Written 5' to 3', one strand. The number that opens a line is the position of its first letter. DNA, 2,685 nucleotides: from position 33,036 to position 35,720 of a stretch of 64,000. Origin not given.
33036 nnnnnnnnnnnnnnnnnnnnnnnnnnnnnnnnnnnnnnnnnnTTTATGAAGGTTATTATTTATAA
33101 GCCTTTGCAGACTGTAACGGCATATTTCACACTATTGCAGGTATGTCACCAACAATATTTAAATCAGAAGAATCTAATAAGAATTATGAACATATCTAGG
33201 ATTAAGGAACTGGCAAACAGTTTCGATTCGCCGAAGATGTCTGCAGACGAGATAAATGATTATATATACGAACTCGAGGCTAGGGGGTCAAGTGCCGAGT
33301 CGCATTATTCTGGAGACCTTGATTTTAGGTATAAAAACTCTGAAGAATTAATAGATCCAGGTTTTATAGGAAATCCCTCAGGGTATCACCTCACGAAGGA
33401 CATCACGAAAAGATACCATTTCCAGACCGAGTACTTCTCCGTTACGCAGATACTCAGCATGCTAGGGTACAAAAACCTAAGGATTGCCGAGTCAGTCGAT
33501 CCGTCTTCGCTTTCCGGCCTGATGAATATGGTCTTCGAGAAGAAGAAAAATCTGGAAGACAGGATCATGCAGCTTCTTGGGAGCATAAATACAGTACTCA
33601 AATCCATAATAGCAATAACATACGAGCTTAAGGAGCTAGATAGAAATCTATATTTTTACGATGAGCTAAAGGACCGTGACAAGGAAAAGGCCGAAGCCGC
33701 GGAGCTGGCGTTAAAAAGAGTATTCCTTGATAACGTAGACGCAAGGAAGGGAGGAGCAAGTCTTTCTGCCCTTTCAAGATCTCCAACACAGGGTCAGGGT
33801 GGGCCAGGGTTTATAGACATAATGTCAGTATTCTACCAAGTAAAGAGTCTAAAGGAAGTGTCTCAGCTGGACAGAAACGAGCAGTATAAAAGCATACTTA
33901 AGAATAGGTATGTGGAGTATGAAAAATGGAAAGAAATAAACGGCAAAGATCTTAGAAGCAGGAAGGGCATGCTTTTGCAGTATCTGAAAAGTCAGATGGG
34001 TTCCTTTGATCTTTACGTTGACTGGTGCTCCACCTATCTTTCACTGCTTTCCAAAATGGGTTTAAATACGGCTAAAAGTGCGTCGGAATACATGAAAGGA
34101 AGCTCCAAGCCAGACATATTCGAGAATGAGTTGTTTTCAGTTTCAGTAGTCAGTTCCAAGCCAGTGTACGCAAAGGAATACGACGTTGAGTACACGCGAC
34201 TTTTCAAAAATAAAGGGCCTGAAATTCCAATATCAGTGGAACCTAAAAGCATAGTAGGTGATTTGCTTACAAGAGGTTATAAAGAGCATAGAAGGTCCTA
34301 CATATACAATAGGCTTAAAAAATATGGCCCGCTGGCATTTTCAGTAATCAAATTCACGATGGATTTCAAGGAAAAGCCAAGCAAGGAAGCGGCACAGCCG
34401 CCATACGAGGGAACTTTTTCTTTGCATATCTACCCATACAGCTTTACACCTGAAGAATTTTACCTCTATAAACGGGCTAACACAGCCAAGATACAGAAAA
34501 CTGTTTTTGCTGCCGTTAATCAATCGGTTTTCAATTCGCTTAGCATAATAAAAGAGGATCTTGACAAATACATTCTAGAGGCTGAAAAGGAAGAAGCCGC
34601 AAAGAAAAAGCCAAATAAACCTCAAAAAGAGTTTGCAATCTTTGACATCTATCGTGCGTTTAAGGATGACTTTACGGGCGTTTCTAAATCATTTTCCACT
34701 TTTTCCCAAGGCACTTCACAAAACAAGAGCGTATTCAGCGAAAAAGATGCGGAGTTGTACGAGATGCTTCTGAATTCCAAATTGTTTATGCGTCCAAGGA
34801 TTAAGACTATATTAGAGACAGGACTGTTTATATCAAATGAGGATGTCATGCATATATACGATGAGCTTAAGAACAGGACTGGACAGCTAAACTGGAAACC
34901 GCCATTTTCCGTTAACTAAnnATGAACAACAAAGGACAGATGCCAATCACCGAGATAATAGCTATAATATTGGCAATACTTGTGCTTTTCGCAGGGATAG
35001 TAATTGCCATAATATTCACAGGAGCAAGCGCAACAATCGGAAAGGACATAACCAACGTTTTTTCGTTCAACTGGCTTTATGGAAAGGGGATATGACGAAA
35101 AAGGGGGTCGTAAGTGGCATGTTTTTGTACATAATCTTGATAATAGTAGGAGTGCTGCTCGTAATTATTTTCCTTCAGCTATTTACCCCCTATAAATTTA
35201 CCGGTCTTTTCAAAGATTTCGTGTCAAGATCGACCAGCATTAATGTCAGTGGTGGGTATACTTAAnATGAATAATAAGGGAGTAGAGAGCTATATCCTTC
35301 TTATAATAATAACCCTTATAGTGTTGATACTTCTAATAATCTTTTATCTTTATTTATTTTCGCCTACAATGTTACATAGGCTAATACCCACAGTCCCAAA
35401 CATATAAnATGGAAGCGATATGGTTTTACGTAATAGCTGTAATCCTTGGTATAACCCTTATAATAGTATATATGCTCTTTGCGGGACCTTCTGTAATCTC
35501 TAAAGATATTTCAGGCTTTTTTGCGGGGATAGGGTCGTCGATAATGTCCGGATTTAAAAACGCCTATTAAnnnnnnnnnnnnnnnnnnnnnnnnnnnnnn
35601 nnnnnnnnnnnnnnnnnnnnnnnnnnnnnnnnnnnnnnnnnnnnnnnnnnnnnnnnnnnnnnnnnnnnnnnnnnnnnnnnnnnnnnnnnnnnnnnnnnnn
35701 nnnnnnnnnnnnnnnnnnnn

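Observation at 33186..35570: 577-aa orphan protein followed by four overlapping micro-ORFs (46-57 aa) absent from the ORF track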

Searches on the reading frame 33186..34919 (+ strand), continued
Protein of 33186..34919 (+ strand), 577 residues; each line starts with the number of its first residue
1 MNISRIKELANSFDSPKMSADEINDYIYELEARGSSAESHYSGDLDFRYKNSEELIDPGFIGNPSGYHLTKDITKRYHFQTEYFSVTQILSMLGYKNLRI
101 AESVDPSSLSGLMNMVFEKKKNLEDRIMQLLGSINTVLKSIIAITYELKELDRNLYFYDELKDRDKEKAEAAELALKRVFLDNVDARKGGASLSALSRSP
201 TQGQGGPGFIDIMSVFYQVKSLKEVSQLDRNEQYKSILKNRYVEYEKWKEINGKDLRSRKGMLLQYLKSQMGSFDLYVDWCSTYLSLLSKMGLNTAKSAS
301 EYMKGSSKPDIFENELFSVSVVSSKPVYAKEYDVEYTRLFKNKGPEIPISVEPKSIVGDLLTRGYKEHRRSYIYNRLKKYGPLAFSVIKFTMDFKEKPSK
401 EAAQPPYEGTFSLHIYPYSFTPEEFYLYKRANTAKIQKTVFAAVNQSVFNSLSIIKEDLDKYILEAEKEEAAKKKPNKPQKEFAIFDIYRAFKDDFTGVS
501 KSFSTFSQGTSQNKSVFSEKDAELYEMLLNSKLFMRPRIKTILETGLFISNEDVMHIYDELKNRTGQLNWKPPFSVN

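Call 55: search_protein_families(library=pfam, alignment_id=A3, max_evalue=0.1)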
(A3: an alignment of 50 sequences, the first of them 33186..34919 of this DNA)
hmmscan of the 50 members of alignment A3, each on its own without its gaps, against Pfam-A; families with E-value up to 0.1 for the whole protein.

A. member 1, window:33186-34919:+ (577 aa): 0 families

B. families by the number of members that match (of 50 scanned): 16 families
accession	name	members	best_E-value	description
PF18724.6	ADDT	2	0.032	Amino acid:DNA transferase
PF19795.4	DUF6279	2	0.037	Family of unknown function (DUF6279)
PF05137.18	PilN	1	0.0079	Fimbrial assembly protein (PilN)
PF05862.16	IceA2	1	0.016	Helicobacter pylori IceA2 protein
PF09851.14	SHOCT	1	0.027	Short C-terminal domain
PF15039.11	DUF4530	1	0.034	Domain of unknown function (DUF4530)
PF17939.6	TetR_C_30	1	0.037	Tetracyclin repressor-like, C-terminal domain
PF05278.17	PEARLI-4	1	0.047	Arabidopsis phospholipase-like protein (PEARLI 4)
PF12548.13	DUF3740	1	0.049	Sulfatase protein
PF19538.4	DUF6062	1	0.052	Family of unknown function (DUF6062)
PF06619.16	DUF1149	1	0.065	Protein of unknown function (DUF1149)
PF10392.15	COG5_N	1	0.07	Conserved oligomeric Golgi complex subunit 5, N-terminal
PF05764.18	YL1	1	0.076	YL1 nuclear protein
PF00611.28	FCH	1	0.08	Fes/CIP4, and EFC/F-BAR homology domain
PF24850.1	CC_BshC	1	0.086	Bacillithiol biosynthesis BshC, C-terminal coiled-coil domain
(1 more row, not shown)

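Call 78: find_encoding_contigs(protein=P0001, flank=10000, max_places=3)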
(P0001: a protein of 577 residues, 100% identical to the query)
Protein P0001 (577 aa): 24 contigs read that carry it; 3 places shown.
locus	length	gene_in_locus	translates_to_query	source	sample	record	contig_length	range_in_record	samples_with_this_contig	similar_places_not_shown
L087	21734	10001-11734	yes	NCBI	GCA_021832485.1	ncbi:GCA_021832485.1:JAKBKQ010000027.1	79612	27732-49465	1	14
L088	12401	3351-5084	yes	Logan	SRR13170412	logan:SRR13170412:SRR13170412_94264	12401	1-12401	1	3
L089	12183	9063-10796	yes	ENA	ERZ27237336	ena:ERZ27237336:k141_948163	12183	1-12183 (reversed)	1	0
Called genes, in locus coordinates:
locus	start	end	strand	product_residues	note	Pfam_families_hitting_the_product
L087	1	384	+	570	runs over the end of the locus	PF00009:GTP_EFTU, PF01926:MMR_HSR1 (weak), PF03144:GTP_EFTU_D2 (faint), PF11987:IF-2, PF14578:GTP_EFTU_D4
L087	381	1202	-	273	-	PF00483:NTP_transferase, PF12804:NTP_transf_3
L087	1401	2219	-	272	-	PF00483:NTP_transferase, PF12804:NTP_transf_3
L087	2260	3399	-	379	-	PF13439:Glyco_transf_4 (weak), PF00534:Glycos_transf_1, PF13692:Glyco_trans_1_4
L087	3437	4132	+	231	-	-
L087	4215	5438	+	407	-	PF13385:Laminin_G_3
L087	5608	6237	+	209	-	PF03575:Peptidase_S51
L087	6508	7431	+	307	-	PF08271:Zn_Ribbon_TF, PF00382:TFIIB, PF08279:HTH_11 (faint), PF00382:TFIIB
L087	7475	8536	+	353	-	PF02005:TRM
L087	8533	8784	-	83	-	PF01247:Ribosomal_L35Ae, PF01782:RimM (faint)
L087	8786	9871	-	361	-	-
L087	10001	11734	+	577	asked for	-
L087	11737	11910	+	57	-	-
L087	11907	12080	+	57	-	-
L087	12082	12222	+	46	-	-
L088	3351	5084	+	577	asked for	-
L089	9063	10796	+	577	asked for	-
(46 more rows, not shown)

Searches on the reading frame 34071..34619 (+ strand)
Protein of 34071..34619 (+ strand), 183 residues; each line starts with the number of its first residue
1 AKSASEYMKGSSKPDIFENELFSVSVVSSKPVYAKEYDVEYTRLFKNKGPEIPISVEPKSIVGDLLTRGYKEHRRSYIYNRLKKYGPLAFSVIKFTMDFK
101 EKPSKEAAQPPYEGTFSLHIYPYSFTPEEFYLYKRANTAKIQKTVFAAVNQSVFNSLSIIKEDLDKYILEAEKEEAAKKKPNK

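Call 67: predict_structure(alignment_id=A4)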
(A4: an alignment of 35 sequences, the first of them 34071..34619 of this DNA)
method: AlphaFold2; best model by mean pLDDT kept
length: 183 residues; sequences in the alignment: 35
mean_pLDDT: 73.9   pTM: 0.48
mean pLDDT of the five models: 73.9, 71.6, 68.5, 66.8, 65.0
residues with pLDDT >= 90: 33; 70-90: 77; 50-70: 57; < 50: 16
segments of 3 or more residues with pLDDT < 50: 13-17, 67-74
pLDDT, mean of each block of 10 residues (from residue 1): 63 51 88 69 77 67 51 55 71 91 61 81 91 90 74 80 89 83 60
secondary structure, 60 per line:
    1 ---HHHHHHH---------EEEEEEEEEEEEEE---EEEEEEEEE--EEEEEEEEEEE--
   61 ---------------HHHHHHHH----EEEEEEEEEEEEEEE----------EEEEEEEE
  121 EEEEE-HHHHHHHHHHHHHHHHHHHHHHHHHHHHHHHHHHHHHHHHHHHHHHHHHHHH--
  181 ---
elements in order: H4-10 E20-33 E37-45 E48-58 H76-83 E88-102 E113-125 H127-178

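Call 69: fold_search(model_id=the predicted structure, library=pdb)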
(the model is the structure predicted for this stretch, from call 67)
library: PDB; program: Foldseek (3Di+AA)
matches with E <= 10: 501; with E <= 0.001: 0
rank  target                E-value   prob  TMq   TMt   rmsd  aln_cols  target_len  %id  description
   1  3lre_A                2.1e-01  0.16  0.15  0.10  20.9       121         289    8  Crystal Structure Analysis of Human Kinesin-8 Motor Domain (released 2010-11-10)
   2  3aaa_B                2.4e-01  0.14  0.18  0.13  20.6       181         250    7  Crystal Structure of Actin capping protein in complex with V-1 (released 2010-08-04)
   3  3aa0_B                2.9e-01  0.57  0.18  0.14   9.9        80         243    6  Crystal structure of Actin Capping Protein in complex with the Cp-binding motif derived from CARMIL (released 2010-08-04)
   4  4a50                  2.9e-01  0.18  0.19  0.11  20.9       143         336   12  Crystal structure of human kinesin Eg5 in complex with 2-Amino-5-(3-methylphenyl)-5,5-diphenylpentanoic acid (released 2012-10-31)
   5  9m8o_C                2.9e-01  0.04  0.09  0.10  22.4       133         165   11  Cryo-EM structure of bacteriophage NF5 baseplate (released 2025-12-17)
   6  9bli_B                3.2e-01  0.41  0.17  0.14   9.7        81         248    7  Crystal structure of Actin capping protein in complex with a fragment of Legionella pneumophila RavB (released 2025-05-07)
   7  4zca_B                3.2e-01  0.23  0.21  0.13  20.1       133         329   12  Eg5 motor domain mutant Y231F (released 2016-06-22)
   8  4bxn_B                3.2e-01  0.16  0.18  0.11  19.7       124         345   14  Eg5(WT) complex (released 2013-07-31)
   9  4as7                  3.2e-01  0.16  0.19  0.11  20.6       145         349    8  Eg5 complex 1 (released 2013-05-15)
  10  5zo8_A                3.2e-01  0.15  0.19  0.12  21.6       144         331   11  Eg5 motor domain in complex with STLC-type inhibitor PVEI0021 (P21 type) (released 2018-10-10)
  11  3qwq_B                3.8e-01  0.08  0.12  0.19  22.1       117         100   14  Crystal structure of the extracellular domain of the epidermal growth factor receptor in complex with an adnectin (released 2012-02-01)
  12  4a28_B                4.0e-01  0.16  0.20  0.13  21.0       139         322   12  Eg5-2 (released 2012-10-31)
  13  1ii6_B                4.0e-01  0.16  0.20  0.12  21.7       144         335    8  Crystal Structure of the Mitotic Kinesin Eg5 in Complex with Mg-ADP. (released 2001-07-18)
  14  6tle_A                4.0e-01  0.15  0.19  0.11  21.2       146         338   10  Human Eg5 motor domain mutant E344K (released 2021-06-30)
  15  5zo7_A                4.3e-01  0.16  0.19  0.12  20.2       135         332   10  Kinesin spindle protein Eg5 in complex with STLC-type inhibitor PVEI0138 (released 2018-10-10)
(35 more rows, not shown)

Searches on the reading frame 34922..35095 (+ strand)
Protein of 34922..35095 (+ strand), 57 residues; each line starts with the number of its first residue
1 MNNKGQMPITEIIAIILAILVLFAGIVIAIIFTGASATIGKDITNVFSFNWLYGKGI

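Call 3: search_protein_families(library=pfam, proteins=[window:34922-35095:+], max_evalue=1)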
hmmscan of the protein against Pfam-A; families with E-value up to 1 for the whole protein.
window:34922-35095:+ (57 aa): 1 family
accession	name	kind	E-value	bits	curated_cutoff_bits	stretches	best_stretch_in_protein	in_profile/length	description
PF13214.11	DUF4022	-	0.019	15.6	25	1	9-39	3-33/77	Protein of unknown function (DUF4022)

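Call 4: search_protein_families(library=ncbifam, proteins=[window:34922-35095:+], max_evalue=1)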
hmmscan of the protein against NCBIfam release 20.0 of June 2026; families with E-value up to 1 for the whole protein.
window:34922-35095:+ (57 aa): 3 families
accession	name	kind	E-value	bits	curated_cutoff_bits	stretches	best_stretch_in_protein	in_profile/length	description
NF047332.1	Chlamy_GarD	equivalog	0.096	11.9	100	1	12-38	201-226/302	inclusion membrane protein GarD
NF049871.2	cytotoxin_MakA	exception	0.19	10.7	320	1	10-40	190-220/354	alpha-pore-forming cytotoxin MakA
NF052432.1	TC0500_fam_Inc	equivalog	0.2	11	240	1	8-46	40-78/214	TC0500 family inclusion membrane protein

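Call 47: find_homologous_proteins(query=A2, max_evalue=10)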
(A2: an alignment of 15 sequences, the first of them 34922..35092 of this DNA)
Query A2 (15 sequences) (57 aa, profile of the alignment): 49 proteins with E <= 10 among 8000 candidates.
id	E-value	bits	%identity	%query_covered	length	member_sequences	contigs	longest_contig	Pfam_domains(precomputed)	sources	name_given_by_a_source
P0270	2.3e-26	109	84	100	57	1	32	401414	-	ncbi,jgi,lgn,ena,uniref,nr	ncbi:MAG: hypothetical protein BJBARM5_0302 [Candidatus Parvarchaeum acidophilus ARMAN-5]|jgi:hypoth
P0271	2.3e-26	109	54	98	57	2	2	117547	-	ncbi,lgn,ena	-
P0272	1.5e-25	107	84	100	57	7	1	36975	-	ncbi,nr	ncbi:hypothetical protein M1494_02640 [Candidatus Parvarchaeota archaeon]|nr:hypothetical protein [C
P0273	2.1e-25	106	79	100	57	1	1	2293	-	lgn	-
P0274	2.1e-25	106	100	100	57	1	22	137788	-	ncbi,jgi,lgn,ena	jgi:hypothetical protein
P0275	3.8e-25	105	55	96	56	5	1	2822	-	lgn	-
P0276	4.0e-25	105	82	100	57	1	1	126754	-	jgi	jgi:hypothetical protein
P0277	4.8e-25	105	51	96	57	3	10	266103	-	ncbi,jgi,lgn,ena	jgi:hypothetical protein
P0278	6.2e-25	105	51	96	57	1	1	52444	-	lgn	-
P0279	1.1e-24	104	77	100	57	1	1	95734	-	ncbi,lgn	-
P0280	1.1e-24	104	51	96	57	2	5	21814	-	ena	-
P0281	1.5e-24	103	55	96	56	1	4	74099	-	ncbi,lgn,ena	-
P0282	2.3e-24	103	54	98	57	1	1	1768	-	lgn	-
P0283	2.4e-24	103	57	93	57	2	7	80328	-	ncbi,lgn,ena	-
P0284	4.0e-24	102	81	100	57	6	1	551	-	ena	-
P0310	5.7e-7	47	51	82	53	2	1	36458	-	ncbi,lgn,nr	ncbi:MAG: hypothetical protein QXL76_00155 [Candidatus Rehaiarchaeum fermentans]|nr:hypothetical pro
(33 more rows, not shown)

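Call 48: find_encoding_contigs(protein=P0310, flank=7000, max_places=2)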
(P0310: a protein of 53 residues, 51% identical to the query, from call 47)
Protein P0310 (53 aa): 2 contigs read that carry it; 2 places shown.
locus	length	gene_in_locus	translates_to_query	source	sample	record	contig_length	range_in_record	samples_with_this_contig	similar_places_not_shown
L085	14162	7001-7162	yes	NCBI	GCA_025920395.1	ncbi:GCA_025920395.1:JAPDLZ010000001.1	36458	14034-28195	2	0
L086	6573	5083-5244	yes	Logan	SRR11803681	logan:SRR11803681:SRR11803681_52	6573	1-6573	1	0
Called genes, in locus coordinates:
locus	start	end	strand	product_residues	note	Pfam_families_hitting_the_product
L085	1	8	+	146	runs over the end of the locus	PF00327:Ribosomal_L30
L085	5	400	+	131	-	PF00828:Ribosomal_L27A (weak)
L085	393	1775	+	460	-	PF00344:SecY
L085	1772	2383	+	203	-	PF01956:EMC3_TMCO1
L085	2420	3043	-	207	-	-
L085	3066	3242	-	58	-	PF04135:Nop10p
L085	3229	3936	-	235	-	PF00575:S1, PF23459:S1_RRP5 (faint), PF07541:EIF_2_alpha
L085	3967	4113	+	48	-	-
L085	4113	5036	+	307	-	-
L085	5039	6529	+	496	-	-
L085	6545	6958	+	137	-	-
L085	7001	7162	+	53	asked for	-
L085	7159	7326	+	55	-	-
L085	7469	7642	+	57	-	-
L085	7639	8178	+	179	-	-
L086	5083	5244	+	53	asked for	-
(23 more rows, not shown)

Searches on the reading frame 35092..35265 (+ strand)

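Call 3: search_protein_families(library=pfam, proteins=[window:35092-35265:+], max_evalue=1)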
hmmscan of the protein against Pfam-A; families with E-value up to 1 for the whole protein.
window:35092-35265:+ (57 aa): 2 families
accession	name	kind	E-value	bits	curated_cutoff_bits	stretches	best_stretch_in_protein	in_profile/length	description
PF00517.22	GP41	-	0.03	14.7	29.6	1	12-51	150-188/197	Retroviral envelope protein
PF05170.20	AsmA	-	0.05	12.8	29.8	1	1-48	1-46/607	AsmA family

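Call 4: search_protein_families(library=ncbifam, proteins=[window:35092-35265:+], max_evalue=1)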
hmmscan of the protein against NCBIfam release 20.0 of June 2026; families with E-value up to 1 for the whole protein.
window:35092-35265:+ (57 aa): 0 families

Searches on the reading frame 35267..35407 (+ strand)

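Call 3: search_protein_families(library=pfam, proteins=[window:35267-35407:+], max_evalue=1)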
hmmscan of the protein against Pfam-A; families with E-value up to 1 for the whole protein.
window:35267-35407:+ (46 aa): 9 families
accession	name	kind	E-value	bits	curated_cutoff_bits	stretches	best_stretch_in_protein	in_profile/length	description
PF13687.11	DUF4153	-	0.062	12.9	27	1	6-32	174-200/373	Domain of unknown function (DUF4153)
PF01786.24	AOX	-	0.11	12.6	22.7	1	13-40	119-146/216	Alternative oxidase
PF09777.14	OSTMP1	-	0.13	12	25.8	1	7-31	192-216/240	Osteopetrosis-associated transmembrane protein 1 precursor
PF25258.1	DUF7859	-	0.3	11.5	27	1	14-31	15-32/49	Family of unknown function (DUF7859)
PF05568.16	ASFV_J13L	-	0.34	11.1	23.6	1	9-33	30-54/189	African swine fever virus J13L protein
PF12575.13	Pox_EPC_I2-L1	-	0.48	11.1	23.4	1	4-30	43-69/72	Poxvirus entry protein complex L1 and I2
PF15012.11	DUF4519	-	0.73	10.5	27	1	12-31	32-52/56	Domain of unknown function (DUF4519)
PF06143.16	Baculo_11_kDa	-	0.97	9.5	28.4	1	11-31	37-57/84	Baculovirus 11 kDa family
PF12216.13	m04gp34like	-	0.99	9.4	25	1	4-38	224-257/267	Immune evasion protein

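Call 4: search_protein_families(library=ncbifam, proteins=[window:35267-35407:+], max_evalue=1)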
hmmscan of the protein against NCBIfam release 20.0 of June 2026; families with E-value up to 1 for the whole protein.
window:35267-35407:+ (46 aa): 3 families
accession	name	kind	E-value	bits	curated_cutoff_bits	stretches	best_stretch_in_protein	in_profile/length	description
TIGR00915.1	2A0602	subfamily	0.16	9.7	940.35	1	6-43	333-370/1050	efflux RND transporter permease subunit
NF006283.1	PRK08455.1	equivalog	0.54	9.9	187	1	4-25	13-34/182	flagellar basal body-associated protein FliL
NF052598.1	teichoic_TarQ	equivalog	0.85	8.5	350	1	11-35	208-232/347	teichoic acid biosynthesis protein TarQ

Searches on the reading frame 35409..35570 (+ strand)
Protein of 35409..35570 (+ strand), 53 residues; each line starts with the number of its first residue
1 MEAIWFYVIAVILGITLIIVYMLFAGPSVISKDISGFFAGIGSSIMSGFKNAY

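Call 3: search_protein_families(library=pfam, proteins=[window:35409-35570:+], max_evalue=1)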
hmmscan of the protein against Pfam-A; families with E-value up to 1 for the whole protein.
window:35409-35570:+ (53 aa): 2 families
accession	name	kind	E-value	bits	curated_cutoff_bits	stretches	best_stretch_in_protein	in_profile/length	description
PF04713.17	Pox_I5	-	0.018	15.5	25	1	9-36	6-33/75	Poxvirus protein I5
PF10225.14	NEMP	-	0.18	11.9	28.7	1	3-46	34-76/249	NEMP family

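Call 4: search_protein_families(library=ncbifam, proteins=[window:35409-35570:+], max_evalue=1)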
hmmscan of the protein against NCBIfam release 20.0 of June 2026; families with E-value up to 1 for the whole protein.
window:35409-35570:+ (53 aa): 0 families
